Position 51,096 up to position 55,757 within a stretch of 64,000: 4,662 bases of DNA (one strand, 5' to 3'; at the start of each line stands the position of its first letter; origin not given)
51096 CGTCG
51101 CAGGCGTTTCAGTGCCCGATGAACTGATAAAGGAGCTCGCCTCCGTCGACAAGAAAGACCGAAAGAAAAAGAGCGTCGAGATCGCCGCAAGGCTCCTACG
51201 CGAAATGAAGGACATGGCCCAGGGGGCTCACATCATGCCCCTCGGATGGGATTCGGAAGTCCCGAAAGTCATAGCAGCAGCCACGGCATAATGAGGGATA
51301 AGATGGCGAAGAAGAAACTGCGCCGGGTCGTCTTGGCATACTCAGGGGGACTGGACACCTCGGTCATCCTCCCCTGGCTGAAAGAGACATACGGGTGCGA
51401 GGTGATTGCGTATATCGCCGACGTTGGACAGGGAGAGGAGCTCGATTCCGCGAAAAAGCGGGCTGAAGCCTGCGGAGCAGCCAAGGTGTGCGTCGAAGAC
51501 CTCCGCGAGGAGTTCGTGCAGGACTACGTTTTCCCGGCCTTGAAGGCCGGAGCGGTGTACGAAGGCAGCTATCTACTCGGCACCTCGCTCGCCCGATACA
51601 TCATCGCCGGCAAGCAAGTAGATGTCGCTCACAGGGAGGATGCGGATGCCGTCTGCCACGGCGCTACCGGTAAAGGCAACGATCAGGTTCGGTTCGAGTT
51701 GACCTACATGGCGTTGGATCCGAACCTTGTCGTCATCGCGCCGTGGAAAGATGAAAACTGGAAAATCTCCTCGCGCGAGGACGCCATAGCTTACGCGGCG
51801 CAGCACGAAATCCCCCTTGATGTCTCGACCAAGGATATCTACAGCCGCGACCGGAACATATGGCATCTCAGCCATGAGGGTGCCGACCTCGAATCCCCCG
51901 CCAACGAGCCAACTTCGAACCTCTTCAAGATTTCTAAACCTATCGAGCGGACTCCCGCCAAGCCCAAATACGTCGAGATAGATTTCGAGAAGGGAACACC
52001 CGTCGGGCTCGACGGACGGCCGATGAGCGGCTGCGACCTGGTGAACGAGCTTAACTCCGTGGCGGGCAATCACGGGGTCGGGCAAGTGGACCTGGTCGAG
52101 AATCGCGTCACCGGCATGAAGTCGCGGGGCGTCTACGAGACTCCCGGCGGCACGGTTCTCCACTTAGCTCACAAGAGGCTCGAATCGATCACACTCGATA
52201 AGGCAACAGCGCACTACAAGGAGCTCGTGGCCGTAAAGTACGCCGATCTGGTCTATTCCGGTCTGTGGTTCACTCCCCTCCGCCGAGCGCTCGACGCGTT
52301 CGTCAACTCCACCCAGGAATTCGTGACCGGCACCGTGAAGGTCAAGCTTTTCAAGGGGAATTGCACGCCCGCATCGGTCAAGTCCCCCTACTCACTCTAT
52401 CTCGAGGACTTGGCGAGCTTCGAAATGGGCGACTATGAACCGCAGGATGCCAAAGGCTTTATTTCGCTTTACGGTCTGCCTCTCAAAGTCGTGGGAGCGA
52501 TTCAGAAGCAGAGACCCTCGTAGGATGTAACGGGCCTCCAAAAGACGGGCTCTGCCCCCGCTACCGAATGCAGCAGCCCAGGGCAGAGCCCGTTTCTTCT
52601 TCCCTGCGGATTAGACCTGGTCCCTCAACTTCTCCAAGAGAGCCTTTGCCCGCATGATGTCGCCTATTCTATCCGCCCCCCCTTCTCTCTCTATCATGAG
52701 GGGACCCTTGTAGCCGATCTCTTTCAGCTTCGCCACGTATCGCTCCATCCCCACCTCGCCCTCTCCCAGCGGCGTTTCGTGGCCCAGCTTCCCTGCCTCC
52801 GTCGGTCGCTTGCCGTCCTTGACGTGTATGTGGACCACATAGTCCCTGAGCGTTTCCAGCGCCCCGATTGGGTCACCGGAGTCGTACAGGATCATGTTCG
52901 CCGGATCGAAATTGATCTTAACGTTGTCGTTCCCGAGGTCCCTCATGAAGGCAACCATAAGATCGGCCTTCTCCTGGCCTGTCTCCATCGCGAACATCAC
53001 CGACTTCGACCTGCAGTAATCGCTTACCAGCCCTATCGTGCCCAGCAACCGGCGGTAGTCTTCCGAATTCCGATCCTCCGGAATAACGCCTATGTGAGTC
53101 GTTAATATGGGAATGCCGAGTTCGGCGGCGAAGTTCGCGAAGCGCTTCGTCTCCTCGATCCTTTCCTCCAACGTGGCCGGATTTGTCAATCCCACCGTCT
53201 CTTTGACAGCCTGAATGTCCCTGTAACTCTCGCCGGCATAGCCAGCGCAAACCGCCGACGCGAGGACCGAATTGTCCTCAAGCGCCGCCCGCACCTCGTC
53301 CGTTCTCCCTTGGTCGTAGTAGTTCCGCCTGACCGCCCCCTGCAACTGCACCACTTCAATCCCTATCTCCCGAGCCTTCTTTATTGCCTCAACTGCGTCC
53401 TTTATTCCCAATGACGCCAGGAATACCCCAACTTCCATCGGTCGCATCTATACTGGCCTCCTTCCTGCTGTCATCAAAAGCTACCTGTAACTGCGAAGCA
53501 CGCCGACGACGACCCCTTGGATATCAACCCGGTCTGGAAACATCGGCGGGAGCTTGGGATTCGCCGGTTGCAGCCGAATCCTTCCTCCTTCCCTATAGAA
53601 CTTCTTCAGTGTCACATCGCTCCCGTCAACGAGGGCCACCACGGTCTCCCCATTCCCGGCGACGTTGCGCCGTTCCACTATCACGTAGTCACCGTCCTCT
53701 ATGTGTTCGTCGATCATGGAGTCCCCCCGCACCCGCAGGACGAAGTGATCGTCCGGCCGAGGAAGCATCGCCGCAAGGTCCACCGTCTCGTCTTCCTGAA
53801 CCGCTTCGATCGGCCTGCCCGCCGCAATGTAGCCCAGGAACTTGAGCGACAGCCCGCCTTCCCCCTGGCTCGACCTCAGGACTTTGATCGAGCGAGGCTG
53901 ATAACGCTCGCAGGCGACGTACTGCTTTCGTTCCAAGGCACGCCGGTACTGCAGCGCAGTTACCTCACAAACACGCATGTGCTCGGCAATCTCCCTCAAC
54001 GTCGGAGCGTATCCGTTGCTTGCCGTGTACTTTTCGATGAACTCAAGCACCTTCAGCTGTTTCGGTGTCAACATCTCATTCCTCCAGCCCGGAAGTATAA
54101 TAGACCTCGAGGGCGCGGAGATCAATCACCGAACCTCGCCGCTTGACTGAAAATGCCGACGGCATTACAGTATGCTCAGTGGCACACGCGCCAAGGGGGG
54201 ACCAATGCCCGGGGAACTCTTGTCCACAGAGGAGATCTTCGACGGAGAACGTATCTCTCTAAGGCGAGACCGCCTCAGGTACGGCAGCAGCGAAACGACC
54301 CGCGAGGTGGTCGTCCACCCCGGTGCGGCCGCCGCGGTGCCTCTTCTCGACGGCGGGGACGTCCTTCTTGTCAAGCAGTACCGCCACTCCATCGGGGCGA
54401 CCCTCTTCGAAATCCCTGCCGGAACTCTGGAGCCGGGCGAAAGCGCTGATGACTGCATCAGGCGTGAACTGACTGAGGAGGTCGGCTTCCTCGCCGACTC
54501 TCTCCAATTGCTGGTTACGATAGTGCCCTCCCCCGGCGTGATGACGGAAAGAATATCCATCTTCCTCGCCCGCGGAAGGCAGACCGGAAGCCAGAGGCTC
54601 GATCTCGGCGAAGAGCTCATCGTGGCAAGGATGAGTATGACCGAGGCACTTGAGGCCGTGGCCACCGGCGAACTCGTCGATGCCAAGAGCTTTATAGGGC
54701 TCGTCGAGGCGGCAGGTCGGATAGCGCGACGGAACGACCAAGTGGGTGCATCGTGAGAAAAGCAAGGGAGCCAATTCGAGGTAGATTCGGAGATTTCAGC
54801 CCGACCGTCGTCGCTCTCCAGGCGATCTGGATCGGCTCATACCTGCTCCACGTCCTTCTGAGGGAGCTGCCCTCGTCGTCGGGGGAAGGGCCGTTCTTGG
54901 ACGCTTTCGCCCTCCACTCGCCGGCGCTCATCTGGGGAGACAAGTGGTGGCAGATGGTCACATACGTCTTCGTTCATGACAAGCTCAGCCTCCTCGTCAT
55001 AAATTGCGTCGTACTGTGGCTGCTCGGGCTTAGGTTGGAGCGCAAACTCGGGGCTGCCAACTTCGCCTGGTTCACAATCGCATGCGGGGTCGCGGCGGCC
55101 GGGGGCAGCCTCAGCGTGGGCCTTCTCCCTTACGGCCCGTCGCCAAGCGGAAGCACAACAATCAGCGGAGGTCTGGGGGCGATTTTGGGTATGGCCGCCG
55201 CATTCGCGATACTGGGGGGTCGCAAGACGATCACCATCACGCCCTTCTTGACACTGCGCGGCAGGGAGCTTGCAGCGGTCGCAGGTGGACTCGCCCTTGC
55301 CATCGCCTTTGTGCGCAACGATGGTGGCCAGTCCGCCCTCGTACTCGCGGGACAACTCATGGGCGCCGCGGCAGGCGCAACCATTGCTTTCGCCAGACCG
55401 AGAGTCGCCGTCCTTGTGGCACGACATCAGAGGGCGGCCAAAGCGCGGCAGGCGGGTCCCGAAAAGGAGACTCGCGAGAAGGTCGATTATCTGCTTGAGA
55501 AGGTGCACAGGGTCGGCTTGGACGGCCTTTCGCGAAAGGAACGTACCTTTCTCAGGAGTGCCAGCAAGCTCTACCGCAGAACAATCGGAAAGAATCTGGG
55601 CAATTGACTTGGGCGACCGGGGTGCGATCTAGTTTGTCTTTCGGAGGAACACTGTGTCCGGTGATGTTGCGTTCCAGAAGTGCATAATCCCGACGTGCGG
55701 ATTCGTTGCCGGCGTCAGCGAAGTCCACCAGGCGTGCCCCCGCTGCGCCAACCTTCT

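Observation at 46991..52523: Acetogen-style methyl-branch block: folD, lipoyl-carrier, metV, metF, flanked by trpE and argG with overlapping junctions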

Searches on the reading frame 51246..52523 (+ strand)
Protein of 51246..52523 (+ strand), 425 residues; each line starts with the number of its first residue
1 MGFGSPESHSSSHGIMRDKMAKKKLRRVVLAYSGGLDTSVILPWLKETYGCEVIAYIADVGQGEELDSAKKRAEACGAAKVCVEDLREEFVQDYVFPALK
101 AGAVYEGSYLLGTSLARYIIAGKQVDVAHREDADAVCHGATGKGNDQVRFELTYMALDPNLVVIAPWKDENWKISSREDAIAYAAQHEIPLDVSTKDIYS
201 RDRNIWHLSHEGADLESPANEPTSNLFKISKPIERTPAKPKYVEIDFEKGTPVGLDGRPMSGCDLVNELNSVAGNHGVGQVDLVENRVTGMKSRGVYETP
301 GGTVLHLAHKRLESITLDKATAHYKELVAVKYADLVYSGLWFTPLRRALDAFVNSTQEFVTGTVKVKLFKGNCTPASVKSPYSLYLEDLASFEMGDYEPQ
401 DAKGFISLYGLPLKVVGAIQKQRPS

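Call 4: search_protein_families(library=pfam, proteins=[window:51246-52523:+])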
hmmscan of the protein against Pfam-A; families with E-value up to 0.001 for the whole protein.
window:51246-52523:+ (425 aa): 2 families
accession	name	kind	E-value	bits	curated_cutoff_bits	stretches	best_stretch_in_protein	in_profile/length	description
PF20979.2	Arginosuc_syn_C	-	4e-79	265.7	27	1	199-415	1-218/219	Arginosuccinate synthase C-terminal domain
PF00764.25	Arginosuc_synth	-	4.6e-66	222.3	27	1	27-190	1-162/162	Arginosuccinate synthase N-terminal HUP domain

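Call 5: search_protein_families(library=ncbifam, proteins=[window:51246-52523:+])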
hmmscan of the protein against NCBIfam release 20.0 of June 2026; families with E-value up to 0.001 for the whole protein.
window:51246-52523:+ (425 aa): 6 families
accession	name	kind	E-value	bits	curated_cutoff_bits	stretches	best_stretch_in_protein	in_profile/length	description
NF001770.0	PRK00509.1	equivalog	4.6e-173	575.8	334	1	23-420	2-398/401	argininosuccinate synthase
TIGR00032.1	argG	equivalog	4.7e-145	483.8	268.2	1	27-417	1-390/394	argininosuccinate synthase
NF010392.0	PRK13820.1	equivalog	6.8e-125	417.2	512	1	26-421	3-393/395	argininosuccinate synthase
NF003385.0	PRK04527.1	equivalog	2e-68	230.9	603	1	26-419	4-395/401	argininosuccinate synthase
NF038212.1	argG_rel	exception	2.8e-55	187.7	425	1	22-393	11-376/381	argininosuccinate synthase-related protein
NF003779.0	PRK05370.1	equivalog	1.1e-53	182.7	657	1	26-396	12-393/448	argininosuccinate synthase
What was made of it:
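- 51303..52523 (+): argG, argininosuccinate synthase; last gene of the operon, 11 nt after metF. NF001770 scores 575.8 bits against a 334 cutoff, aligned from ORF residue 23 (call 5).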

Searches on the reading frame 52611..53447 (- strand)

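Call 7: search_protein_families(library=pfam, proteins=[window:52611-53447:-])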
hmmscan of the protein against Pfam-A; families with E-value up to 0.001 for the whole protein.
window:52611-53447:- (278 aa): 1 family
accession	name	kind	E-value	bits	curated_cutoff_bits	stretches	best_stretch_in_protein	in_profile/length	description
PF01261.30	AP_endonuc_2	-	2.2e-34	119.7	31.1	1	22-258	1-233/249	Xylose isomerase-like TIM barrel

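Call 22: search_protein_families(library=ncbifam, proteins=[window:52611-53447:-], max_evalue=0.00001)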
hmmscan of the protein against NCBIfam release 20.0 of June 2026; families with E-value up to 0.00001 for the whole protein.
window:52611-53447:- (278 aa): 5 families
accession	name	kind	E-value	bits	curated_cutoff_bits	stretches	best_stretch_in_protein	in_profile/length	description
TIGR00542.1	hxl6Piso_put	equivalog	4.2e-11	42.7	272.15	1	88-273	84-270/279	L-ribulose-5-phosphate 3-epimerase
NF009688.0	PRK13209.1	subfamily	3.4e-10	39.4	317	1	101-253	102-253/286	L-ribulose-5-phosphate 3-epimerase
NF009689.0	PRK13210.1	subfamily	1.4e-09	37.5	200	1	85-274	82-278/286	L-ribulose-5-phosphate 3-epimerase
TIGR04379.1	myo_inos_iolE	equivalog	4.5e-06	26.4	290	0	129-255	126-267/290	myo-inosose-2 dehydratase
NF041099.2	keto_glucon_epim_IolO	equivalog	6.4e-06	25.7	300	0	12-252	16-244/269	5-keto-L-gluconate epimerase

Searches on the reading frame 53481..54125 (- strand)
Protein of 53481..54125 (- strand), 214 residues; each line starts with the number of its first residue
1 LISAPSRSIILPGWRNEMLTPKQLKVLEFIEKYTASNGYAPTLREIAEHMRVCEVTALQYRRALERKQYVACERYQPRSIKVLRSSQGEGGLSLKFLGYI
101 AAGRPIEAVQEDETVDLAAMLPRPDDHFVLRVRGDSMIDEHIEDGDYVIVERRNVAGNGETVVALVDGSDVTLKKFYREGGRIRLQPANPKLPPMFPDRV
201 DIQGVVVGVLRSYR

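Call 7: search_protein_families(library=pfam, proteins=[window:53481-54125:-])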
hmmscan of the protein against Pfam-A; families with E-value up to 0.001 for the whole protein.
window:53481-54125:- (214 aa): 2 families
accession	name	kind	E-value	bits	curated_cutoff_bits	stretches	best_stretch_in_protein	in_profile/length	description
PF00717.28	Peptidase_S24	-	1.4e-28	99.3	23.3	1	96-207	2-116/116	Peptidase S24-like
PF01726.22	LexA_DNA_bind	-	1e-11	44.9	23.7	1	17-78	2-64/65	LexA DNA binding domain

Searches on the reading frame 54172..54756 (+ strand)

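Call 7: search_protein_families(library=pfam, proteins=[window:54172-54756:+])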
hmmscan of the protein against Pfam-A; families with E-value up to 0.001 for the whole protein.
window:54172-54756:+ (194 aa): 1 family
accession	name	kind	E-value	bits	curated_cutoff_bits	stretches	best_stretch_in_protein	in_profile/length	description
PF00293.34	NUDIX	-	1.6e-16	61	21.1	1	52-162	4-119/134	NUDIX domain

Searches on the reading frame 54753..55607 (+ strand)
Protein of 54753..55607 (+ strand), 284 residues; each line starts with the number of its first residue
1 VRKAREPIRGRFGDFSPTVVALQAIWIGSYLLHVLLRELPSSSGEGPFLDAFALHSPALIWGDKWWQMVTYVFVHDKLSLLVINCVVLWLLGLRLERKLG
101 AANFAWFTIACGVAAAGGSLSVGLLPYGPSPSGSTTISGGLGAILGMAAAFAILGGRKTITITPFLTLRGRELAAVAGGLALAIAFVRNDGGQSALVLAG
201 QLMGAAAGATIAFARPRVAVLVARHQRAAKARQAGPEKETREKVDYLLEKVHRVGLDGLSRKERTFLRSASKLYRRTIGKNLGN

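Call 7: search_protein_families(library=pfam, proteins=[window:54753-55607:+])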
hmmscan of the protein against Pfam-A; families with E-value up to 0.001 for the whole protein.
window:54753-55607:+ (284 aa): 2 families
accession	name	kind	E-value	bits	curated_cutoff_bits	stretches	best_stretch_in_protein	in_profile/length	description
PF01694.28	Rhomboid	-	2.7e-14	54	22.6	1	64-214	3-139/143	Rhomboid domain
PF20216.3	DUF6576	-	6.6e-06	26.6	27.3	1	239-272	13-46/47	Family of unknown function (DUF6576)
